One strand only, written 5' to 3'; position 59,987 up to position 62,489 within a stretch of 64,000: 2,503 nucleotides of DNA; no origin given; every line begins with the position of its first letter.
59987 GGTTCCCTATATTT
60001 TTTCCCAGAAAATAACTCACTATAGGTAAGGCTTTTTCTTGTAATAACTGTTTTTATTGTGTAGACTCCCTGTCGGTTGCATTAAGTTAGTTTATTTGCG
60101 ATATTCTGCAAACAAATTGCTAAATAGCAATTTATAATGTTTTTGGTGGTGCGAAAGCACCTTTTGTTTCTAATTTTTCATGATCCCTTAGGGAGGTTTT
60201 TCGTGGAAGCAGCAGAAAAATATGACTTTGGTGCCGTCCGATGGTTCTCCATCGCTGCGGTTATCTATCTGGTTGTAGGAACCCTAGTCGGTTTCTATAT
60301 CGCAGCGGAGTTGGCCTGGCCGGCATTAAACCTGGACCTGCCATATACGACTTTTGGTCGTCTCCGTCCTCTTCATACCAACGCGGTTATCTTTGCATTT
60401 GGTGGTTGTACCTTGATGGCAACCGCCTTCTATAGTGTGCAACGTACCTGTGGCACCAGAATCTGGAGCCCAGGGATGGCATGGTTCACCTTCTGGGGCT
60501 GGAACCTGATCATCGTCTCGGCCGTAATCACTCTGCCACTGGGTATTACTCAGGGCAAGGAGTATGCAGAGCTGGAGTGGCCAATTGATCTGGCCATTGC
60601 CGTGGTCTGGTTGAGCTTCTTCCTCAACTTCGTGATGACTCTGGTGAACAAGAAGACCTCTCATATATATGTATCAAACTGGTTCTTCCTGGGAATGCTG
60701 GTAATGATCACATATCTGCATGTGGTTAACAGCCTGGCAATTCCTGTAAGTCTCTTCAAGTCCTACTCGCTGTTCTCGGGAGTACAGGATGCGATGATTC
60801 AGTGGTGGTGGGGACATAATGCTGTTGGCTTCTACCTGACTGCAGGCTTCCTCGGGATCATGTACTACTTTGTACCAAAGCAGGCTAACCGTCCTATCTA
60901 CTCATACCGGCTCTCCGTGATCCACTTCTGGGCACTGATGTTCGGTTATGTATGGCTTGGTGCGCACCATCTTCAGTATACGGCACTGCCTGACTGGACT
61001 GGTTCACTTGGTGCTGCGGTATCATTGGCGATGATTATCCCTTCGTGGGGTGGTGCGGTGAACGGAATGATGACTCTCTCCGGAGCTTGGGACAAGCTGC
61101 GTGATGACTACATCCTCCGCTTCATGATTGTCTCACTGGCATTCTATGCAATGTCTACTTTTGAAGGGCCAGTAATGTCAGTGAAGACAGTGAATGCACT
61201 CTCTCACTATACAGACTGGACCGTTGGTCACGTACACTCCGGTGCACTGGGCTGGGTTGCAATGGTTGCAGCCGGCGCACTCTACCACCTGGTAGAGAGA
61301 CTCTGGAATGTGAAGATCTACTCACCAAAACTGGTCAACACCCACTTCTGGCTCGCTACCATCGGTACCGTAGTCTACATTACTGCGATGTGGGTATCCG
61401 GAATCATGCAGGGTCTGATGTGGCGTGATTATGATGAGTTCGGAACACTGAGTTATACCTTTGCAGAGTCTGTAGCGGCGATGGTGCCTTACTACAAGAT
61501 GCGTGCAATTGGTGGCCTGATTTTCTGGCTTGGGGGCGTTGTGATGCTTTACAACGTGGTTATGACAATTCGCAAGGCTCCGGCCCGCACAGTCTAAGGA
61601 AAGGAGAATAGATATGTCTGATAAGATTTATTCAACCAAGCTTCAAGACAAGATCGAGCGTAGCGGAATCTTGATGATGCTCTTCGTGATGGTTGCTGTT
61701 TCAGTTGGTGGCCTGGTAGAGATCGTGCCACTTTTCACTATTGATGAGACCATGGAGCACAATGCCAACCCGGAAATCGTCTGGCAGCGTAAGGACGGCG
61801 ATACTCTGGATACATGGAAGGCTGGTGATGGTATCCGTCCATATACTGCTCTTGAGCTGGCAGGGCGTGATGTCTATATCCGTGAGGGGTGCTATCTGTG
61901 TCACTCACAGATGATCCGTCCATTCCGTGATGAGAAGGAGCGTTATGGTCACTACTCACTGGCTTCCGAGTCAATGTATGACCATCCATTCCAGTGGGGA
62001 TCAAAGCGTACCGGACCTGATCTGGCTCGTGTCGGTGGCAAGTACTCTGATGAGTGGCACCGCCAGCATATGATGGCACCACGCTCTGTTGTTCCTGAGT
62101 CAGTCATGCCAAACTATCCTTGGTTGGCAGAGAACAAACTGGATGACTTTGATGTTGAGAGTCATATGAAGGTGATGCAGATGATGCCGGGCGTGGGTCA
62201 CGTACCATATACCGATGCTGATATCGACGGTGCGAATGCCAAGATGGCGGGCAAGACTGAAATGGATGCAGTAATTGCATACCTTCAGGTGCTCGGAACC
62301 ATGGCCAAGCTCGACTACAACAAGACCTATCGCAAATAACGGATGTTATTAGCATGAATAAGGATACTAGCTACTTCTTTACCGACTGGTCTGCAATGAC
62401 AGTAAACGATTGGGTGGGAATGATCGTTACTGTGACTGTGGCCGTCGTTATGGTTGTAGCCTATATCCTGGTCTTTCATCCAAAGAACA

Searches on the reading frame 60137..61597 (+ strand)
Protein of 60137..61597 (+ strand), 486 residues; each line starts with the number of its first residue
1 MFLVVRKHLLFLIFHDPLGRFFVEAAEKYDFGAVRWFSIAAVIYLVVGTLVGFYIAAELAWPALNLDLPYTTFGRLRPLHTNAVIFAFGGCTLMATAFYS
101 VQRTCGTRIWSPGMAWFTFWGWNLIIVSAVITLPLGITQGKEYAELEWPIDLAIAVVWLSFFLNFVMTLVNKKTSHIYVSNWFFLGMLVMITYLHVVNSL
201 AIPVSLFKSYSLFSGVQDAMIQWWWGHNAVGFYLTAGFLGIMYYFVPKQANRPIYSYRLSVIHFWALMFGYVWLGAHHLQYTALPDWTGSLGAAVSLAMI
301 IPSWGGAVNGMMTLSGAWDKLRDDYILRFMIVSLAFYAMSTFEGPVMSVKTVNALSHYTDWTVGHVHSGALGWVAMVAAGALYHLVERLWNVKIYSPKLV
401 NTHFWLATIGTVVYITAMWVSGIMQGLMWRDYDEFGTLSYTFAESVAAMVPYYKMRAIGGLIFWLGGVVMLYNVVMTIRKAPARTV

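Call 54: search_protein_families(library=ncbifam, proteins=[window:60137-61597:+], max_evalue=1e-10)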
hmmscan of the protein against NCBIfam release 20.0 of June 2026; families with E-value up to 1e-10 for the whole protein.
window:60137-61597:+ (486 aa): 2 families
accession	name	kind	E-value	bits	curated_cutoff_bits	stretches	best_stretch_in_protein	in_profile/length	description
TIGR00780.1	ccoN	equivalog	2.5e-202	673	583.15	1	28-482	2-462/474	cytochrome-c oxidase, cbb3-type subunit I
NF011053.0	PRK14485.1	subfamily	1.6e-200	668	1080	1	28-483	9-465/716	putative bifunctional cbb3-type cytochrome c oxidase subunit I/II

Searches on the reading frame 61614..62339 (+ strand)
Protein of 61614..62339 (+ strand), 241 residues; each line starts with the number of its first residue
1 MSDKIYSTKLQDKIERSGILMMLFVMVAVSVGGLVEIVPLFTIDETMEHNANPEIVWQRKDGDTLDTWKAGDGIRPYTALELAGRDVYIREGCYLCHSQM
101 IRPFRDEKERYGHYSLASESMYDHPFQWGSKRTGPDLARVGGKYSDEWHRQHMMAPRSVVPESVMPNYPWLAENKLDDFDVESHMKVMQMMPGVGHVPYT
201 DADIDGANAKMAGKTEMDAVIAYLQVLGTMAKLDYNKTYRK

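Call 54: search_protein_families(library=ncbifam, proteins=[window:61614-62339:+], max_evalue=1e-10)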
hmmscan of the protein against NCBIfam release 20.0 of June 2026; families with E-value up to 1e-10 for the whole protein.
window:61614-62339:+ (241 aa): 4 families
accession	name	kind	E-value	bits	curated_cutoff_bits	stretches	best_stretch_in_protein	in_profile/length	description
NF011055.0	PRK14487.1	subfamily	1.1e-100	335.5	218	1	8-239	4-210/212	cbb3-type cytochrome c oxidase subunit II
TIGR00781.1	ccoO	equivalog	2.4e-80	269.5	200.65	1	69-214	38-179/232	cytochrome-c oxidase, cbb3-type subunit II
NF011053.0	PRK14485.1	subfamily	2.2e-65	221.2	1080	1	72-214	530-668/716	putative bifunctional cbb3-type cytochrome c oxidase subunit I/II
NF011054.0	PRK14486.1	equivalog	1.2e-63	215.4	447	1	70-230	40-189/294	putative bifunctional cbb3-type cytochrome c oxidase subunit II/cytochrome c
